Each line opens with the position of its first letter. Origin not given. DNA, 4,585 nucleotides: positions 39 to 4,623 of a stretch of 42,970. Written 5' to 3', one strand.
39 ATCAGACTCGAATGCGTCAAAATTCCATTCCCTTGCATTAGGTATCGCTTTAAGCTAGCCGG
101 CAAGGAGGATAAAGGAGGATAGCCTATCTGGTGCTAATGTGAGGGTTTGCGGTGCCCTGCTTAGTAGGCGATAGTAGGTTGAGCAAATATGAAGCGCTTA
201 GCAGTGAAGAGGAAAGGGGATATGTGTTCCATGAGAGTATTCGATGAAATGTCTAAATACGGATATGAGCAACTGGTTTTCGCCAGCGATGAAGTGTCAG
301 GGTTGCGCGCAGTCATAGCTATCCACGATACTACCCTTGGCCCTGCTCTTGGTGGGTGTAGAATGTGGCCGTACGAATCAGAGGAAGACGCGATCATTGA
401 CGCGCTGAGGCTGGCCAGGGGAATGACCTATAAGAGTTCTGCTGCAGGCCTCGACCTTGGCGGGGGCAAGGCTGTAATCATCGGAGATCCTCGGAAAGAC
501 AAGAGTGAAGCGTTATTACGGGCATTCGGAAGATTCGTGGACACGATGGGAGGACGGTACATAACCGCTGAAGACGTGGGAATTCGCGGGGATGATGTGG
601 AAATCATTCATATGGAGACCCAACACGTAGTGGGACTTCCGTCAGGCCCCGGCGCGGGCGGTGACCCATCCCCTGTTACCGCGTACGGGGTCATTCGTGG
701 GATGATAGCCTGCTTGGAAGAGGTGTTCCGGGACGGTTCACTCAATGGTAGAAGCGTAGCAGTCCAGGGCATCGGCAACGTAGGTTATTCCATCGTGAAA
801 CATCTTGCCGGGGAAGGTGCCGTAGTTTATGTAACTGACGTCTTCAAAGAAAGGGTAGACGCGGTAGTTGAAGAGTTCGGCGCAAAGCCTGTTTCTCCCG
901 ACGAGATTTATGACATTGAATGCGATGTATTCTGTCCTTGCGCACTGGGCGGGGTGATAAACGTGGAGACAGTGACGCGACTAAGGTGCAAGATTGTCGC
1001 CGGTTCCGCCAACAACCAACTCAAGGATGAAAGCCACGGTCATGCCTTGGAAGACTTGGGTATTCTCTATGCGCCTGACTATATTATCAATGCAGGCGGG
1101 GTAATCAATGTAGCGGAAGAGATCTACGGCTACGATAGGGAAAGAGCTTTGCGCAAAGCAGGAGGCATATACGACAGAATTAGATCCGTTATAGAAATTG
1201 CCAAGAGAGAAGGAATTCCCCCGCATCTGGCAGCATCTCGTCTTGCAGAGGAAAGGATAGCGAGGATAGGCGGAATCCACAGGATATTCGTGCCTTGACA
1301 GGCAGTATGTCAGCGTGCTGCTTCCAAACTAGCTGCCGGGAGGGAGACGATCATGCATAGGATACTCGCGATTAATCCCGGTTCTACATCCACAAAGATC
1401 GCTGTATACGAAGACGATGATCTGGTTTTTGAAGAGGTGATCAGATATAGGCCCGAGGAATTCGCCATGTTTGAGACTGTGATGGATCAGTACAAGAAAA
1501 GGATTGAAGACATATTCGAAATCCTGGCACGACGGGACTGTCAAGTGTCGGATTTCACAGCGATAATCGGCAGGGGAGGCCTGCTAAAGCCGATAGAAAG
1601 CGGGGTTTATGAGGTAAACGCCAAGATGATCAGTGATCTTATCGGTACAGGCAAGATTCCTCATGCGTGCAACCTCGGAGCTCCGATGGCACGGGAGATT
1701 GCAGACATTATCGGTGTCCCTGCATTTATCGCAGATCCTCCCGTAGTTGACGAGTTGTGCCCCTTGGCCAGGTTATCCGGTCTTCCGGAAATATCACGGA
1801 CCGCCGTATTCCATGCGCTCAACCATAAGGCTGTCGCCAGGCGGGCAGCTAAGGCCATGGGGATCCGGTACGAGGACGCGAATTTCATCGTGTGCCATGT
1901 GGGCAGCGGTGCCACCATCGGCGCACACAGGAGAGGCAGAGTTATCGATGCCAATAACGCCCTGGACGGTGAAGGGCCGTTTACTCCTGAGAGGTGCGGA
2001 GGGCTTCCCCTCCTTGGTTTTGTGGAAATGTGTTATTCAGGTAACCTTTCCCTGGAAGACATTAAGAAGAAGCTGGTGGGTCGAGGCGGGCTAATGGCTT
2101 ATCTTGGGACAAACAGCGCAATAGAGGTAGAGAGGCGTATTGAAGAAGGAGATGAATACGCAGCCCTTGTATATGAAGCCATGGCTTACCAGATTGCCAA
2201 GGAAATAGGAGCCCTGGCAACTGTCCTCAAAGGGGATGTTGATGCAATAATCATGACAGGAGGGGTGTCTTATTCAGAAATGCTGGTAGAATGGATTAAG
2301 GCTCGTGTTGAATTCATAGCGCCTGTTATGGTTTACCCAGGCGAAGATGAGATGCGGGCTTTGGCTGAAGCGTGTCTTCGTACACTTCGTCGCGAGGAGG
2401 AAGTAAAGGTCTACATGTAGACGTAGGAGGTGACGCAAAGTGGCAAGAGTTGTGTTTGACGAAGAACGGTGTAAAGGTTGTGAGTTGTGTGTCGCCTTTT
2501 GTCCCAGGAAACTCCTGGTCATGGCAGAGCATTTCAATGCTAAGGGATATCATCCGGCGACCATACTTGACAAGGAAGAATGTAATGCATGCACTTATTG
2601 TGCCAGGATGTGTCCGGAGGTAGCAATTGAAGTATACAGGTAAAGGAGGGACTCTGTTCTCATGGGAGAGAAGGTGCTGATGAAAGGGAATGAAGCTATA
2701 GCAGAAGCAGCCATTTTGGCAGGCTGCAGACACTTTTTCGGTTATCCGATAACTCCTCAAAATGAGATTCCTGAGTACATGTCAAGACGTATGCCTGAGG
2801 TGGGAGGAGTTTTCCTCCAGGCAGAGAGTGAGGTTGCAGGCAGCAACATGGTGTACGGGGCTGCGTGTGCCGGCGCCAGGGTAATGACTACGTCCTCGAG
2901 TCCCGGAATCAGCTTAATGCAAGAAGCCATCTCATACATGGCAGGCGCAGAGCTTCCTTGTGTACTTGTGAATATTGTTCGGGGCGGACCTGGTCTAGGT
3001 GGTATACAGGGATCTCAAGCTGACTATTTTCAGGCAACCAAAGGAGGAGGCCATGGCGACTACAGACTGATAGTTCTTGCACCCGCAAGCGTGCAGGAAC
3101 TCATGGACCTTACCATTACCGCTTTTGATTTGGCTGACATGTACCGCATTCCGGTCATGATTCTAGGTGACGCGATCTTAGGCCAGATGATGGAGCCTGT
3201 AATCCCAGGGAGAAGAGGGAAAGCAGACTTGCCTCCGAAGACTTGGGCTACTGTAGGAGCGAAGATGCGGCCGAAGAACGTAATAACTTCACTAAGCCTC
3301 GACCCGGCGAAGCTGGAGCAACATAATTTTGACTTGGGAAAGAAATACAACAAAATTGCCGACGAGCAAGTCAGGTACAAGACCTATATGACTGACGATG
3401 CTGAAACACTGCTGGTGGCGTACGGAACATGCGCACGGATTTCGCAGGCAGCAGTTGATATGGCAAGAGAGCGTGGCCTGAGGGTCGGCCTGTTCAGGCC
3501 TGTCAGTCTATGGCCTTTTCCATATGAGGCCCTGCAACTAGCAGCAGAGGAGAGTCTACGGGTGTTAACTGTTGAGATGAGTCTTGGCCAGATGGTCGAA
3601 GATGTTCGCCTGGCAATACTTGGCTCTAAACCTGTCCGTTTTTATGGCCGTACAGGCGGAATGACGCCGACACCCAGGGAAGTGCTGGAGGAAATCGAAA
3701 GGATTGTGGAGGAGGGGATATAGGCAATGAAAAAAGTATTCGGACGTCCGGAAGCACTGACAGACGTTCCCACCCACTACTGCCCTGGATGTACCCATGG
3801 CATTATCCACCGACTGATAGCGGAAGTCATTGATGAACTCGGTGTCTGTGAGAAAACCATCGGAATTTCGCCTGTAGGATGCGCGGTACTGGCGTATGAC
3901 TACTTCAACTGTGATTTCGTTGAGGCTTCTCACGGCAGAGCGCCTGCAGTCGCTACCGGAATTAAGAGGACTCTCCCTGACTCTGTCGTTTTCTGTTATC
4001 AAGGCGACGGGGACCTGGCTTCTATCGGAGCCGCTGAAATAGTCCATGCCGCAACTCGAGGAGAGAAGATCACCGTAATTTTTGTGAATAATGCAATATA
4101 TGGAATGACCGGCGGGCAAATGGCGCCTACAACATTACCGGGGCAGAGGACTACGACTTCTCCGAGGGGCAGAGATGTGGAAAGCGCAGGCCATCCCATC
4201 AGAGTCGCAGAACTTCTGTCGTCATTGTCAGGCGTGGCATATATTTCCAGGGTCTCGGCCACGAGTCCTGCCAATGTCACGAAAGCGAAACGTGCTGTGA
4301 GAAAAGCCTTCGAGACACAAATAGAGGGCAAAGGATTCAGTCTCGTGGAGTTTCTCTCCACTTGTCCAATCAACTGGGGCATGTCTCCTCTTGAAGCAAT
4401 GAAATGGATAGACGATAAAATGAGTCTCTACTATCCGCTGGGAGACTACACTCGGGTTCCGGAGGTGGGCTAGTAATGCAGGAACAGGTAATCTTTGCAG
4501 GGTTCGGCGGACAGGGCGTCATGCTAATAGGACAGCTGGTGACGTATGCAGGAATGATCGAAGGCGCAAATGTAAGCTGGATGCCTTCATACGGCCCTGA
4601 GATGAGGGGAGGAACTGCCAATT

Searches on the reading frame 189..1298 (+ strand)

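Call 69: search_protein_families(library=pfam, proteins=[window:189-1298:+], max_evalue=0.00001)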
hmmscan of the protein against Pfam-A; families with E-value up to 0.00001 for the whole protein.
window:189-1298:+ (369 aa): 2 families
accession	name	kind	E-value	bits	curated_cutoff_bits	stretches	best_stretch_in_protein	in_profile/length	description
PF02812.23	ELFV_dehydrog_N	-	2.5e-29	102.1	25.3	1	33-145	15-128/129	Glu/Leu/Phe/Val dehydrogenase, dimerisation domain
PF00208.27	ELFV_dehydrog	-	5.5e-20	72.5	23.4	1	223-312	89-181/241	Glutamate/Leucine/Phenylalanine/Valine dehydrogenase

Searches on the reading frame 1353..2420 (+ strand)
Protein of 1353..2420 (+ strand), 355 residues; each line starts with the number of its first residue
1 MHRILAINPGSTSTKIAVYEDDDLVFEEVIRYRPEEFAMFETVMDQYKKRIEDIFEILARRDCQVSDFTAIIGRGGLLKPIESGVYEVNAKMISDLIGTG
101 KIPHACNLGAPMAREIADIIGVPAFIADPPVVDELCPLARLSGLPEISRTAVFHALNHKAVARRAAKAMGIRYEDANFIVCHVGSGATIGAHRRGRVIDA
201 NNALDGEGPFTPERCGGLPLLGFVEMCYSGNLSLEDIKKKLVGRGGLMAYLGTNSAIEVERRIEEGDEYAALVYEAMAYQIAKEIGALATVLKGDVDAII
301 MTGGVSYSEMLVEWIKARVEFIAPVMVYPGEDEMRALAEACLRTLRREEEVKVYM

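Call 69: search_protein_families(library=pfam, proteins=[window:1353-2420:+], max_evalue=0.00001)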
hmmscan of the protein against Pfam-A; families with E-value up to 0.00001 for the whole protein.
window:1353-2420:+ (355 aa): 1 family
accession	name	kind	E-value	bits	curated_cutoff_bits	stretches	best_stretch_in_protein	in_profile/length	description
PF00871.23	Acetate_kinase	-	3.1e-22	79.2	22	1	152-307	176-334/392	Acetokinase family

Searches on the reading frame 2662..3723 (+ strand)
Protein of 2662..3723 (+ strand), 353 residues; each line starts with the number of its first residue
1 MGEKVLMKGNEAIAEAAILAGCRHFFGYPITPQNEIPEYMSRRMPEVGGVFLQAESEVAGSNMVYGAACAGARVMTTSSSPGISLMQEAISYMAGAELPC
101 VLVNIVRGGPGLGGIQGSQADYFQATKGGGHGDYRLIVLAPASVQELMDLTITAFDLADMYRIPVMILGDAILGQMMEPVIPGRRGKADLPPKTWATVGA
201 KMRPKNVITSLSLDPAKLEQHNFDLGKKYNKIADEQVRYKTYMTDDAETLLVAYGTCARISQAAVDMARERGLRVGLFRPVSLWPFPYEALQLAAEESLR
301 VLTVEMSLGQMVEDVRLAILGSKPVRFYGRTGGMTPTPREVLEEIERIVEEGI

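Call 69: search_protein_families(library=pfam, proteins=[window:2662-3723:+], max_evalue=0.00001)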
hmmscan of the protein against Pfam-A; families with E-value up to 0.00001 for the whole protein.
window:2662-3723:+ (353 aa): 2 families
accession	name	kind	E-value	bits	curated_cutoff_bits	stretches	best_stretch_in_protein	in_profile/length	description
PF01855.24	POR_N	-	2.4e-50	171.9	27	1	15-186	1-171/231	Pyruvate flavodoxin/ferredoxin oxidoreductase, thiamine diP-bdg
PF17147.9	PFOR_II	-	6.1e-24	84.8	27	1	247-341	1-102/102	Pyruvate:ferredoxin oxidoreductase core domain II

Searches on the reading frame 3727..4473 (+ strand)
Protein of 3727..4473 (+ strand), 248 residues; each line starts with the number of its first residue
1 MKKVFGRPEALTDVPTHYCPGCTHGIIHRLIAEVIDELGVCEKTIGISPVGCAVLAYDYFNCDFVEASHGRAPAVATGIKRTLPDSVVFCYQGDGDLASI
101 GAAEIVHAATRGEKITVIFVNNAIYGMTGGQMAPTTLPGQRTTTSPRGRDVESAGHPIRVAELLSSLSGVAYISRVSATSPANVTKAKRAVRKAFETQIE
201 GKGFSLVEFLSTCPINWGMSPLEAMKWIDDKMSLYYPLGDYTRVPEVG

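Call 69: search_protein_families(library=pfam, proteins=[window:3727-4473:+], max_evalue=0.00001)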
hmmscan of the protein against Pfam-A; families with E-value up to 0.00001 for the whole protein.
window:3727-4473:+ (248 aa): 1 family
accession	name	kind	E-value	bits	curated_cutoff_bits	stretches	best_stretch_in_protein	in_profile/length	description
PF02775.26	TPP_enzyme_C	-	8.5e-23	81.3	21.9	1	58-208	20-150/151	Thiamine pyrophosphate enzyme, C-terminal TPP binding domain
